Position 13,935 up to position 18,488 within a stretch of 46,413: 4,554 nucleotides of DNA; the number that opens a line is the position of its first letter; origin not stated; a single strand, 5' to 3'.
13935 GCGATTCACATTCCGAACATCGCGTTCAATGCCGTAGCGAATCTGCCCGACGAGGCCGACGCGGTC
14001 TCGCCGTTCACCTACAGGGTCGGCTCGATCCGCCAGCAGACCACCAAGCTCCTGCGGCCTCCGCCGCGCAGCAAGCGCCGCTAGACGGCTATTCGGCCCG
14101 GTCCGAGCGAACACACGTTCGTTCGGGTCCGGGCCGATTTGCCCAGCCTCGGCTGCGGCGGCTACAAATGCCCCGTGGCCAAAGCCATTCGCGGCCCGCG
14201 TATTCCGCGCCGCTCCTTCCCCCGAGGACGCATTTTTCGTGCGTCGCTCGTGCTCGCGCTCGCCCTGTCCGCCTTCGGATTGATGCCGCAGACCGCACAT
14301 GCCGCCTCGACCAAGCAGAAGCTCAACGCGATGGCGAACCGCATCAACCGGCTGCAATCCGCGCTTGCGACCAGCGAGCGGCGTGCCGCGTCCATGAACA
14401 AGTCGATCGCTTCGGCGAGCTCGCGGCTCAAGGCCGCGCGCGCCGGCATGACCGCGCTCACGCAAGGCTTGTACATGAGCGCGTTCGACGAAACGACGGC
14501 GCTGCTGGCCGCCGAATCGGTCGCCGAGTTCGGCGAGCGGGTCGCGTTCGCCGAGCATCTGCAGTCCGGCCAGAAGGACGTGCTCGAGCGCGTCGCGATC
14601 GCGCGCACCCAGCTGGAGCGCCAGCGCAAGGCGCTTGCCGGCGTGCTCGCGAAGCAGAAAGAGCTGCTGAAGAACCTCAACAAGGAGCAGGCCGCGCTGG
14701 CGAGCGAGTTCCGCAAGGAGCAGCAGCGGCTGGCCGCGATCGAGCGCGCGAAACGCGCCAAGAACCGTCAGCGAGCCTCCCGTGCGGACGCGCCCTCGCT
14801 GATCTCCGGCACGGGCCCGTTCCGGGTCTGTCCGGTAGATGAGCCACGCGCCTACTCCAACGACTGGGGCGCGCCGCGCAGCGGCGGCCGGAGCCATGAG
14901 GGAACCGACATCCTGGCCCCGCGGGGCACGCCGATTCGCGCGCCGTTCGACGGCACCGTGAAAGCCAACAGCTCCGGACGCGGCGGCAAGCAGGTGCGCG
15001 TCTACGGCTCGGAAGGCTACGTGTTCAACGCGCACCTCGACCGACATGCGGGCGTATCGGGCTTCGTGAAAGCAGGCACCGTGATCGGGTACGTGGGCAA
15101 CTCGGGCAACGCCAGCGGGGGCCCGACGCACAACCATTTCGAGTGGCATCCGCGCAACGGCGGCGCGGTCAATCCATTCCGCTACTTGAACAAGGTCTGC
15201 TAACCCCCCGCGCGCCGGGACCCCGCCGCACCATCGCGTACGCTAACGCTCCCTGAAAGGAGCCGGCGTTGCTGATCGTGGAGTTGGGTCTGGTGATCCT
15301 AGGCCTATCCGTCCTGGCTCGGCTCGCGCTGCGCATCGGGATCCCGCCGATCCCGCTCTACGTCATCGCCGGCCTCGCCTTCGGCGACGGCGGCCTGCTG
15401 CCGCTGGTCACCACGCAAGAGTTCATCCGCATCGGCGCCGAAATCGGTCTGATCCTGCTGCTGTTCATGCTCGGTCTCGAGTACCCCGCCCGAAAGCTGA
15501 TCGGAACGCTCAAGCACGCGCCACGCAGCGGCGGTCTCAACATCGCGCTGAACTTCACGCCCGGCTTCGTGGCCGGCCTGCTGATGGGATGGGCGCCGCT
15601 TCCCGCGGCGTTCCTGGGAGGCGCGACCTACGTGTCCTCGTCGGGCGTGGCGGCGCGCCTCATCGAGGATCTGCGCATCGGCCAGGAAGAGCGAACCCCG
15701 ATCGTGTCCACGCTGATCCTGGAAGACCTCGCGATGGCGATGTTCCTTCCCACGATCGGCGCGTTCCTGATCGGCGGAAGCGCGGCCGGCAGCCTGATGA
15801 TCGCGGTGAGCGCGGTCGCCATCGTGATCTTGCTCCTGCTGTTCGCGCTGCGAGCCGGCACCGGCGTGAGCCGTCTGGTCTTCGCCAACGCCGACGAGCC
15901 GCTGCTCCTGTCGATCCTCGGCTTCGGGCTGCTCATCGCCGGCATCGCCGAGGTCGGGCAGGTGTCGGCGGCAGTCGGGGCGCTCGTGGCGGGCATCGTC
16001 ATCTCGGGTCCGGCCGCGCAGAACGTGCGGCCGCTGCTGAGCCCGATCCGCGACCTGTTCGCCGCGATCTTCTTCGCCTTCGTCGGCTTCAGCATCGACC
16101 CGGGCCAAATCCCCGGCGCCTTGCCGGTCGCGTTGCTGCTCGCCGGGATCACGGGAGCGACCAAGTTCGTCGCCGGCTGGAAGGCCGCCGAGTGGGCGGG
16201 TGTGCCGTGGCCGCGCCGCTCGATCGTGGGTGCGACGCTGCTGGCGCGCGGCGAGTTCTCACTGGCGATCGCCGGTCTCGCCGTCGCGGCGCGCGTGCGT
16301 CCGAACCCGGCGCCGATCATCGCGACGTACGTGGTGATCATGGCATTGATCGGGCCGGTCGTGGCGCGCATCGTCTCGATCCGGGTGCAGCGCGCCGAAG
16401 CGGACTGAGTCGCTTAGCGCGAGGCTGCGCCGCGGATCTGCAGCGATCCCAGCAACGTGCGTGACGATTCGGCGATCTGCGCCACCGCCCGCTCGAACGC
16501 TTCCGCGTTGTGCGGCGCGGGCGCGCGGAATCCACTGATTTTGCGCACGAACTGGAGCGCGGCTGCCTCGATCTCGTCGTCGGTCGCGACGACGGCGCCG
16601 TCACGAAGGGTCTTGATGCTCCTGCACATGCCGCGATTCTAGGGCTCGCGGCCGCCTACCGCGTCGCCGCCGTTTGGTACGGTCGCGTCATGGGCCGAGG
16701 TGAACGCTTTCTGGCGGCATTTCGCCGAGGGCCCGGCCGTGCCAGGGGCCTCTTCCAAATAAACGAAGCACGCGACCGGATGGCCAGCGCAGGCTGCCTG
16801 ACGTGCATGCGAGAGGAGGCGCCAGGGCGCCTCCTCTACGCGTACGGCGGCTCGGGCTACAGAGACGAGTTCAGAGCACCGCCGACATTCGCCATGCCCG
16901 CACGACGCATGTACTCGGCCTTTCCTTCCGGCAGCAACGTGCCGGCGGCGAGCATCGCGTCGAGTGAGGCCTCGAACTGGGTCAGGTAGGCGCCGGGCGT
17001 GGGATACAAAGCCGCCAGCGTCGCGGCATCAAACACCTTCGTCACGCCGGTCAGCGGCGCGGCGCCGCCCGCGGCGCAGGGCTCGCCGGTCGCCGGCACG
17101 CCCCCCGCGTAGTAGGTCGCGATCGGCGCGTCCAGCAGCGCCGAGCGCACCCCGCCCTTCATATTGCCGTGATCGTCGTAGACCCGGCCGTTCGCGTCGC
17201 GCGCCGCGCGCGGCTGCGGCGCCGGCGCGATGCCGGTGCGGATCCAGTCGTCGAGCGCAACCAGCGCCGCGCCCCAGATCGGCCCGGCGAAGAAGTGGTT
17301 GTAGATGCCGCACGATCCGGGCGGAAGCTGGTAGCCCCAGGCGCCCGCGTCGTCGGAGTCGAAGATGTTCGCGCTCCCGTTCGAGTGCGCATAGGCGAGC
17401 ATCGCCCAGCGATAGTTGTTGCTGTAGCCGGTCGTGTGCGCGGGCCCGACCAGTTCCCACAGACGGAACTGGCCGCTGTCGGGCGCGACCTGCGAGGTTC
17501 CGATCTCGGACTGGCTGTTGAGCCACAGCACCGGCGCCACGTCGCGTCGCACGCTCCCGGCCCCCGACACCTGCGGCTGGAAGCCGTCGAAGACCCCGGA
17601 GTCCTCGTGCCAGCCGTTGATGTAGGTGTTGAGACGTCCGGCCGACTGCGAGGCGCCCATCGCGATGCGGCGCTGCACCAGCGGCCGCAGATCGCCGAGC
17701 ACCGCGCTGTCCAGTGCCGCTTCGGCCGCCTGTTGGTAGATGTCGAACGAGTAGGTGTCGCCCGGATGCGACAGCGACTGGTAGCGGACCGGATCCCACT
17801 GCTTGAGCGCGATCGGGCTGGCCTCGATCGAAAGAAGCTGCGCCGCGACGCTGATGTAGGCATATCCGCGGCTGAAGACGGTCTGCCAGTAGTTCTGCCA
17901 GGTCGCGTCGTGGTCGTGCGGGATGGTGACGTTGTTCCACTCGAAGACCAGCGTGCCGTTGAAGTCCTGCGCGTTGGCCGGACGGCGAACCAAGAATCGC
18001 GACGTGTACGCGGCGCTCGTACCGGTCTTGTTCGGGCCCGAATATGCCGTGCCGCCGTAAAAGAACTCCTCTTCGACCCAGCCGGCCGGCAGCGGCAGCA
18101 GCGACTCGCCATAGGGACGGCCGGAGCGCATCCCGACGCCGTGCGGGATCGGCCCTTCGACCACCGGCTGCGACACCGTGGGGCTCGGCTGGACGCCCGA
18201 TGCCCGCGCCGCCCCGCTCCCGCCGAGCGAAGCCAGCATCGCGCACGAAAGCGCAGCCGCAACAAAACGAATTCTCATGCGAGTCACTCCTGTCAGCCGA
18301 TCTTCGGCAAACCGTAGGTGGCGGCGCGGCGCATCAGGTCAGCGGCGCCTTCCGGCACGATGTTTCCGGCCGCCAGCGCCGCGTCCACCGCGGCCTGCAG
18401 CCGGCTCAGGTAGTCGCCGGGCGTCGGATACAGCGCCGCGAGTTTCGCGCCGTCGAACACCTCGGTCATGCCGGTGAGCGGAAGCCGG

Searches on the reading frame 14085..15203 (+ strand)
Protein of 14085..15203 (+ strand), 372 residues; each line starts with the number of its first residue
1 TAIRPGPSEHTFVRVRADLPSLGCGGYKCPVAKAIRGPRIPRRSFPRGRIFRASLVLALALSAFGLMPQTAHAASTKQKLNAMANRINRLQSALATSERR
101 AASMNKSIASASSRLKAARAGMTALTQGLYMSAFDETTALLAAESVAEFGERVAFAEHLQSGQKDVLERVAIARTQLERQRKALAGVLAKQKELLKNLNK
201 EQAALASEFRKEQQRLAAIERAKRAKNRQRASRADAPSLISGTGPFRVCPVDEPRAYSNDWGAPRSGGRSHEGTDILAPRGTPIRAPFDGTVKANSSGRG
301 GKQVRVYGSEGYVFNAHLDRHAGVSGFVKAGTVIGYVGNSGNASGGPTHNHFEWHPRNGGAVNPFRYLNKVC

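Call 55: search_protein_families(library=pfam, proteins=[window:14085-15203:+], max_evalue=0.00001)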
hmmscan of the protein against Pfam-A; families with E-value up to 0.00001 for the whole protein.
window:14085-15203:+ (372 aa): 2 families
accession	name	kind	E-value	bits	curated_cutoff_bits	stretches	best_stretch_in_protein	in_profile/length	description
PF01551.29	Peptidase_M23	-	3.2e-15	56.5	28.7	1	270-364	2-96/96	Peptidase family M23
PF06295.17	ZapG-like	-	1.2e-07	32.2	33.5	1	162-233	25-96/123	Z-ring associated protein G-like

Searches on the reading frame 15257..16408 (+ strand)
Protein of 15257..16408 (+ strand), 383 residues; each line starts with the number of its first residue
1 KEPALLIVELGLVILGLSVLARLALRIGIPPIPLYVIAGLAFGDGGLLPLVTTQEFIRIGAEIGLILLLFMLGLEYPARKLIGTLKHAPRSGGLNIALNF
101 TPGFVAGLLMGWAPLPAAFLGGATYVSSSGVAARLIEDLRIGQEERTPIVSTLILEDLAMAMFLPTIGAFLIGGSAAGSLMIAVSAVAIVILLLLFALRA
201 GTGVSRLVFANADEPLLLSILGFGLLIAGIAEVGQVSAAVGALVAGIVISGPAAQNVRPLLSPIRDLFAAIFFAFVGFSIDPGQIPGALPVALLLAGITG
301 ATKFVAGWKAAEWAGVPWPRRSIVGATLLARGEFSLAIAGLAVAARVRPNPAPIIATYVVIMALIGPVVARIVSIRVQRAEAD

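Call 55: search_protein_families(library=pfam, proteins=[window:15257-16408:+], max_evalue=0.00001)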
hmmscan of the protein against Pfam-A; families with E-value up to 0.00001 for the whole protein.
window:15257-16408:+ (383 aa): 1 family
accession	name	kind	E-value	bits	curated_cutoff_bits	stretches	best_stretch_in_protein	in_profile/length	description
PF00999.27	Na_H_Exchanger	-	2e-44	152.4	26.2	1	18-369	4-373/375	Sodium/hydrogen exchanger, transmembrane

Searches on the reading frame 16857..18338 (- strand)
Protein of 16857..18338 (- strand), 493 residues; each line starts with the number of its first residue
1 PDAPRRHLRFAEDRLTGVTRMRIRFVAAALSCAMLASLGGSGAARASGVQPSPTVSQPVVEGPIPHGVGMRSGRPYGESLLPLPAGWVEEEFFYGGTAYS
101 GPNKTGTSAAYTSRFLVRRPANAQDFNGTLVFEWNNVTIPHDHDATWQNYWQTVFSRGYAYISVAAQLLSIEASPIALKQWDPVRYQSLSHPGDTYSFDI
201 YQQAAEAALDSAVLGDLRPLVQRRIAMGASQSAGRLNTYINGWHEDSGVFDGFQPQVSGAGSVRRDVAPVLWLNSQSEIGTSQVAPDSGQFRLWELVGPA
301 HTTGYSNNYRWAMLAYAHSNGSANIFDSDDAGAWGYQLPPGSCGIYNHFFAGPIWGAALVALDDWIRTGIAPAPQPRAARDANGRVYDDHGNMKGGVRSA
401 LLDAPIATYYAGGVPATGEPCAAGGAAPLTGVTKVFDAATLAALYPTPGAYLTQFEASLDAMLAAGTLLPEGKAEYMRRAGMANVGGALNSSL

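Call 55: search_protein_families(library=pfam, proteins=[window:16857-18338:-], max_evalue=0.00001)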
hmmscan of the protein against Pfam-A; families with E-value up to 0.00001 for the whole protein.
window:16857-18338:- (493 aa): 1 family
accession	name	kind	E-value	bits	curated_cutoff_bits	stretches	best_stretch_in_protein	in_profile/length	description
PF20091.5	Abhydrolase_10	-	2.3e-94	317.2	23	1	60-478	1-429/429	Alpha/beta hydrolase domain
